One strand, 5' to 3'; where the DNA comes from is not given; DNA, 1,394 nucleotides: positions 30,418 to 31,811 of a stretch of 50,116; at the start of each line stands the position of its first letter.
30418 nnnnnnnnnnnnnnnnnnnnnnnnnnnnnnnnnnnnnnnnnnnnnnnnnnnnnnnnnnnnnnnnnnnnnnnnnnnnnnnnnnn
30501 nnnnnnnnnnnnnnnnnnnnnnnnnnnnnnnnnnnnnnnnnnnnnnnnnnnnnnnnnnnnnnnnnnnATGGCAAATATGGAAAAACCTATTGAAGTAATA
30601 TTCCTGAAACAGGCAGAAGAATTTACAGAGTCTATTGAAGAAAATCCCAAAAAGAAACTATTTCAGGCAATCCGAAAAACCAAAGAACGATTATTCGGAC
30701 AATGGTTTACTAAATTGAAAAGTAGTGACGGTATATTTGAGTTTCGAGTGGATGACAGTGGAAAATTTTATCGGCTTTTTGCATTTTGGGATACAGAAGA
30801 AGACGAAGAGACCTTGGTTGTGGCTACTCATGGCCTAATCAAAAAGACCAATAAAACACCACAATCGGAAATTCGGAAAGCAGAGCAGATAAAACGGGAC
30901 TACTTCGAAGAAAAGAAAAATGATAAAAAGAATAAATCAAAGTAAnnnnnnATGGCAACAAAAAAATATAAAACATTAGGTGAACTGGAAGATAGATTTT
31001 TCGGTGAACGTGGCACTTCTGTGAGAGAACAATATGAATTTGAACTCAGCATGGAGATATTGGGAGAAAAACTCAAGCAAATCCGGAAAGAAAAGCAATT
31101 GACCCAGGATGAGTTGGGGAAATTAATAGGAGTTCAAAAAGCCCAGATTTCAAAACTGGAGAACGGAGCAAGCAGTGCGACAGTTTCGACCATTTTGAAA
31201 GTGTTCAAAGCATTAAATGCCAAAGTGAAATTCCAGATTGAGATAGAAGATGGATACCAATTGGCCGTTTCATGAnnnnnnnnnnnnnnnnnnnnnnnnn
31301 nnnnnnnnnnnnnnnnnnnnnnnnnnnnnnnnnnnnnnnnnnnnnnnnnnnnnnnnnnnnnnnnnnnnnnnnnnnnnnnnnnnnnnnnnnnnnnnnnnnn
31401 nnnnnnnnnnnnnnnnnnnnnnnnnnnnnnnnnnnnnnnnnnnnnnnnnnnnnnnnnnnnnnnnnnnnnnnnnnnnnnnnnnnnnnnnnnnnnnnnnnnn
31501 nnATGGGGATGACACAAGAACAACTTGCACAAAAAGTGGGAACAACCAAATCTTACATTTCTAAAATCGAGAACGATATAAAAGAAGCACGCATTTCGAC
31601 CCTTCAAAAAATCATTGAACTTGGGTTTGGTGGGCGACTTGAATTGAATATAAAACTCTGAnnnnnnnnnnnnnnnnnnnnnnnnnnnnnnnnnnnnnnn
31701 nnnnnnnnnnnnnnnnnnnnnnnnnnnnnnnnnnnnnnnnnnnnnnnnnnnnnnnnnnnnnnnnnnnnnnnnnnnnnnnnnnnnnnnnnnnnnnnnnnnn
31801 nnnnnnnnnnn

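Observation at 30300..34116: AT-rich accessory islet between moeZ and the SSS transporter: RelE/HigB-like toxin, two HigA-like HTH genes (one frameshifted), class II Fic protein, and gene-poor tail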

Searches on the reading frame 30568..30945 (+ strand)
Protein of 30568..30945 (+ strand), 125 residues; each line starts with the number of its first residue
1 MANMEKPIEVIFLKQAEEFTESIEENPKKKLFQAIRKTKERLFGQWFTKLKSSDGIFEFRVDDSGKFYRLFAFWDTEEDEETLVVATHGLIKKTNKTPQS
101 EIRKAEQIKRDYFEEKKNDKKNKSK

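Call 4: search_protein_families(library=pfam, proteins=[window:30568-30945:+], max_evalue=0.01)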
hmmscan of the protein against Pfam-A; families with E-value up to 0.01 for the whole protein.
window:30568-30945:+ (125 aa): 1 family
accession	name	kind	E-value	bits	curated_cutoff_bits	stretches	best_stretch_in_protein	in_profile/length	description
PF05973.20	Gp49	-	2.6e-13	50.2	23.9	1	23-108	6-88/90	Phage derived protein Gp49-like (DUF891)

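Call 51: search_protein_families(library=ncbifam, proteins=[window:30568-30945:+], max_evalue=0.01)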
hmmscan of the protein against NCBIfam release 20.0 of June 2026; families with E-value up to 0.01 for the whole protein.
window:30568-30945:+ (125 aa): 0 families

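Call 52: search_protein_families(library=padloc, proteins=[window:30568-30945:+], max_evalue=0.01)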
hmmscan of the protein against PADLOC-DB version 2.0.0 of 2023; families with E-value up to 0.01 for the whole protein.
window:30568-30945:+ (125 aa): 1 family
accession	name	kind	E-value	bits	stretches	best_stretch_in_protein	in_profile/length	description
PDLC03886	NsnC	-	6e-10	37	1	52-114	233-291/293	-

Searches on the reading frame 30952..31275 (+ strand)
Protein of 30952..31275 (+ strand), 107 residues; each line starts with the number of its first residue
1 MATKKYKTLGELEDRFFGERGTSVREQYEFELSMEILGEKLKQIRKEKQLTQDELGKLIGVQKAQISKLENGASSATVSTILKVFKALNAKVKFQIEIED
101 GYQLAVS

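Call 4: search_protein_families(library=pfam, proteins=[window:30952-31275:+], max_evalue=0.01)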
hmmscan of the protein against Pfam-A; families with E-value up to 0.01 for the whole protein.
window:30952-31275:+ (107 aa): 7 families
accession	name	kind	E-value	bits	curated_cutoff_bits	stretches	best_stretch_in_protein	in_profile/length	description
PF01381.28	HTH_3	-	4.6e-13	49.4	23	1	41-89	1-49/55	Helix-turn-helix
PF13560.12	HTH_31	-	1.1e-08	35.6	27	1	37-90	2-56/64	Helix-turn-helix domain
PF12844.13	HTH_19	-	2.6e-08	34.1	30.2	1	38-82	1-45/64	Helix-turn-helix domain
PF13443.12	HTH_26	-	1.2e-06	29.1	22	1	40-91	1-53/63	Cro/C1-type HTH DNA-binding domain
PF13744.12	HTH_37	-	2.7e-06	27.5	27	1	37-96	19-79/80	Helix-turn-helix domain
PF15731.11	MqsA_antitoxin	-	8.4e-05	23.1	30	1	36-89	69-121/131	Antitoxin component of bacterial toxin-antitoxin system, MqsA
PF13413.12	HTH_25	-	0.0019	18.4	24.6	1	41-75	2-36/62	Helix-turn-helix domain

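Call 51: search_protein_families(library=ncbifam, proteins=[window:30952-31275:+], max_evalue=0.01)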
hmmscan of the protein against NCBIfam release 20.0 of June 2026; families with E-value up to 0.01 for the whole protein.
window:30952-31275:+ (107 aa): 20 families
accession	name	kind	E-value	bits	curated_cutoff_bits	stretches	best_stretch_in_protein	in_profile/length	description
TIGR03070.1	couple_hipB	subfamily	2.3e-13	49.9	71.65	1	36-91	2-57/58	type II toxin-antitoxin system Y4mF family antitoxin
NF007271.0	PRK09726.1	equivalog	4.2e-11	42.7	79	1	37-92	13-68/88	type II toxin-antitoxin system antitoxin HipB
TIGR03830.1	CxxCG_CxxCG_HTH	subfamily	3.6e-09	36.5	61.8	1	32-86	61-117/127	type II TA system antitoxin MqsA family protein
NF041951.1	phage_RstR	subfamily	4e-09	36.7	80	1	37-90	3-56/108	RstR family transcriptional repressor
NF041575.1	antitoxPezA_Strep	equivalog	3.5e-08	33.6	290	1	37-89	2-54/158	type II toxin-antitoxin system antitoxin PezA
NF003162.0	PRK04140.1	equivalog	5e-07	29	263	1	35-99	125-189/317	transcriptional regulator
NF006015.0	PRK08154.1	subfamily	2e-06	27.2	204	1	29-96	23-90/314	anaerobic benzoate catabolism transcriptional regulator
NF007408.0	PRK09943.1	equivalog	4.5e-06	26.3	211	1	37-90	8-61/185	HTH-type transcriptional regulator PuuR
NF058600.1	TransRegSco1979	equivalog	5.5e-06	25.6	350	1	36-87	8-59/280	Sco1979 family transcriptional regulator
NF007257.0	PRK09706.1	subfamily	7.4e-06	25.8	101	1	35-89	4-58/135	transcriptional repressor DicA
TIGR00270.2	TIGR00270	equivalog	1.5e-05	24.9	110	1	36-93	75-132/159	multiprotein bridging factor aMBF1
NF047948.1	male_kill_WMK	equivalog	0.00015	21.3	300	1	36-93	162-219/300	WO male-killing family protein Wmk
NF052239.1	antitox_spr1629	equivalog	0.00031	20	335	1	37-97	3-63/377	spr1629 family repressor/antitoxin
TIGR02607.1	antidote_HigA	equivalog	0.0004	20.2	47.7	1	49-105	20-76/81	HigA family addiction module antitoxin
TIGR02684.1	dnstrm_HI1420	hypoth_equivalog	0.0016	18.6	53.7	1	37-94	33-88/89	addiction module antidote protein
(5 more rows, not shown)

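Call 52: search_protein_families(library=padloc, proteins=[window:30952-31275:+], max_evalue=0.01)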
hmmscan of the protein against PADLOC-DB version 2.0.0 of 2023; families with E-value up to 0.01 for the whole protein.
window:30952-31275:+ (107 aa): 25 families
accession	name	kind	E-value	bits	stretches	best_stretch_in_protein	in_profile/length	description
PDLC02926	HTH_VI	-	7.4e-11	40.2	1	37-93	2-58/92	-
PDLC03954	RmrA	-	1.2e-09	35.7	1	36-97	10-71/380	-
PDLC03947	RmrA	-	4.3e-09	33.7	1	33-97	8-72/383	-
PDLC04142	capH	-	6.9e-09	34.7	1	33-98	3-68/103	capH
PDLC03951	RmrA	-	1.4e-08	32.2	1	38-97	10-69/400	-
PDLC03952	RmrA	-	2.6e-08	31.1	1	35-96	21-82/395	-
PDLC03944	RmrA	-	8.1e-08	29.7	1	34-97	4-67/384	-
PDLC03665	Control_protein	-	4e-07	28.2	1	36-92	8-65/77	control protein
PDLC04762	PDC-M64C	-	2.1e-06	25.7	1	30-92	22-83/97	-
PDLC03671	Control_protein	-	3.4e-06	25.2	1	34-92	12-70/84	control protein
PDLC03949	RmrA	-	6.5e-06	23.3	1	39-94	5-60/363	-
PDLC03946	RmrA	-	7.7e-06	22.9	1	39-97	5-63/357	-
PDLC04758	PDC-M64B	-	7.9e-06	24.3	1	37-92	31-86/123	-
PDLC03948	RmrA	-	1.1e-05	22.6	1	37-94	9-66/397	-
PDLC04775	PDC-M69A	-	1.2e-05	23.8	1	34-93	5-64/113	-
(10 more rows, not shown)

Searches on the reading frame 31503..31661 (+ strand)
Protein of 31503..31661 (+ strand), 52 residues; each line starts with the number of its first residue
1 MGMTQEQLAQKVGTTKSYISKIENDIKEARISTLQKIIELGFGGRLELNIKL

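Call 4: search_protein_families(library=pfam, proteins=[window:31503-31661:+], max_evalue=0.01)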
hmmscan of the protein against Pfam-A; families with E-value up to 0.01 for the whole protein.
window:31503-31661:+ (52 aa): 7 families
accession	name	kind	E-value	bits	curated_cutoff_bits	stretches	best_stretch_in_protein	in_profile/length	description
PF01381.28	HTH_3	-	6.1e-13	49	23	1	2-39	9-46/55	Helix-turn-helix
PF12844.13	HTH_19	-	9.1e-07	29.1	30.2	1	2-39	12-49/64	Helix-turn-helix domain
PF13560.12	HTH_31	-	5.2e-06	27.1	27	1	2-39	14-52/64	Helix-turn-helix domain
PF13443.12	HTH_26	-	0.00033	21.3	22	1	1-37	9-46/63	Cro/C1-type HTH DNA-binding domain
PF13545.12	HTH_Crp_2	-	0.0039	17.5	27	1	2-35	22-56/70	Crp-like helix-turn-helix domain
PF17762.8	HTH_ParB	-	0.004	17.7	22.6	1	2-21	20-39/102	ParB HTH domain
PF04545.22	Sigma70_r4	-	0.0049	16.8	24.1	0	2-25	20-43/50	Sigma-70, region 4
